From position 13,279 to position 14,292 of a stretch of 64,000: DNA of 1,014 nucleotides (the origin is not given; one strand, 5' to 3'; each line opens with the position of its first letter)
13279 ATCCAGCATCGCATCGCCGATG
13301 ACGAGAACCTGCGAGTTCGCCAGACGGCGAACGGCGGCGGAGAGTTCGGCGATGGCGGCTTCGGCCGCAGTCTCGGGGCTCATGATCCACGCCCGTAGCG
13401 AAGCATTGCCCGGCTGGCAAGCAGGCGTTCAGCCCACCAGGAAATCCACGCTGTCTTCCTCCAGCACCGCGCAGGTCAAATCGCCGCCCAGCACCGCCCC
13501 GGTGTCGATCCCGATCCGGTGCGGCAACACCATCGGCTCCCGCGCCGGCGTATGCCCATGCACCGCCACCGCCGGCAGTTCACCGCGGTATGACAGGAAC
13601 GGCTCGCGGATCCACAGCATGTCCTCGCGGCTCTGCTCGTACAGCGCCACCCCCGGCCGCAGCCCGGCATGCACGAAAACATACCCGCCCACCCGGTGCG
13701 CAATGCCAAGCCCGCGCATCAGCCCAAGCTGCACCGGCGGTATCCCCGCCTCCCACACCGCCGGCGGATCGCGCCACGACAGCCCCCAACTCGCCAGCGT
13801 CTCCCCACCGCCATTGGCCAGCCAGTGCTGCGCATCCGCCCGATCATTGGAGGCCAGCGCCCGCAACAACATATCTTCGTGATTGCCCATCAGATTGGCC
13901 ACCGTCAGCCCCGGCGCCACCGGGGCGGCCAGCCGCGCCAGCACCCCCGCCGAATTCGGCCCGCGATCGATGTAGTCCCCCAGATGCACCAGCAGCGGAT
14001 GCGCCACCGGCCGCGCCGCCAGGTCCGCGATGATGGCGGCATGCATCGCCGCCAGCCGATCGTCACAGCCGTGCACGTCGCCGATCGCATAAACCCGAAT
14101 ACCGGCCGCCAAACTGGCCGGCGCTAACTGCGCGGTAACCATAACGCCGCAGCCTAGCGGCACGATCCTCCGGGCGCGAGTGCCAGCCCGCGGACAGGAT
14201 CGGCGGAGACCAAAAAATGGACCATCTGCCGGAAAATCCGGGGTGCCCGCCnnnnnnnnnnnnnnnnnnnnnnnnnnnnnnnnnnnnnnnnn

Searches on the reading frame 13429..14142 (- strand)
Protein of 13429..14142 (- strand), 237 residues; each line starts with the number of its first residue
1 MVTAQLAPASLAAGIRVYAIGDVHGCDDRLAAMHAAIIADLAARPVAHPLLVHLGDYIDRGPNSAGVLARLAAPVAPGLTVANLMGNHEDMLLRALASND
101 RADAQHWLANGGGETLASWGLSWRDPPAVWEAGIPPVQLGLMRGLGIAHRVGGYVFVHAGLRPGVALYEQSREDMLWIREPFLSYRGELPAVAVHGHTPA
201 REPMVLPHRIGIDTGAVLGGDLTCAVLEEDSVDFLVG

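Call 52: search_protein_families(library=ncbifam, proteins=[window:13429-14142:-], max_evalue=0.00001)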
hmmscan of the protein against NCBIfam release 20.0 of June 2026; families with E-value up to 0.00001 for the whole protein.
window:13429-14142:- (237 aa): 5 families
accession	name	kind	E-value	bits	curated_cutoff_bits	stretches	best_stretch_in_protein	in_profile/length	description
TIGR04075.1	bacter_Pnkp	equivalog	4.1e-17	61.7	750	1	19-100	184-273/851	polynucleotide kinase-phosphatase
NF008516.0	PRK11439.1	equivalog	2.2e-16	60.5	326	1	16-227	18-217/218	protein-serine/threonine phosphatase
NF001204.0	PRK00166.1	equivalog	3.5e-14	52.8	176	1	17-106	3-84/276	symmetrical bis(5'-nucleosyl)-tetraphosphatase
NF010148.0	PRK13625.1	equivalog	7.2e-13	48.6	340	1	184-225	181-220/245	bis(5'-nucleosyl)-tetraphosphatase PrpE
NF007425.0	PRK09968.1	equivalog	1.6e-09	37.7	332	1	17-112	17-99/218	protein-serine/threonine phosphatase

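Call 78: search_protein_families(library=padloc, proteins=[window:13429-14142:-], max_evalue=0.01)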
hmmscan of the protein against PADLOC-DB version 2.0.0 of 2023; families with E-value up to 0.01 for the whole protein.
window:13429-14142:- (237 aa): 0 families
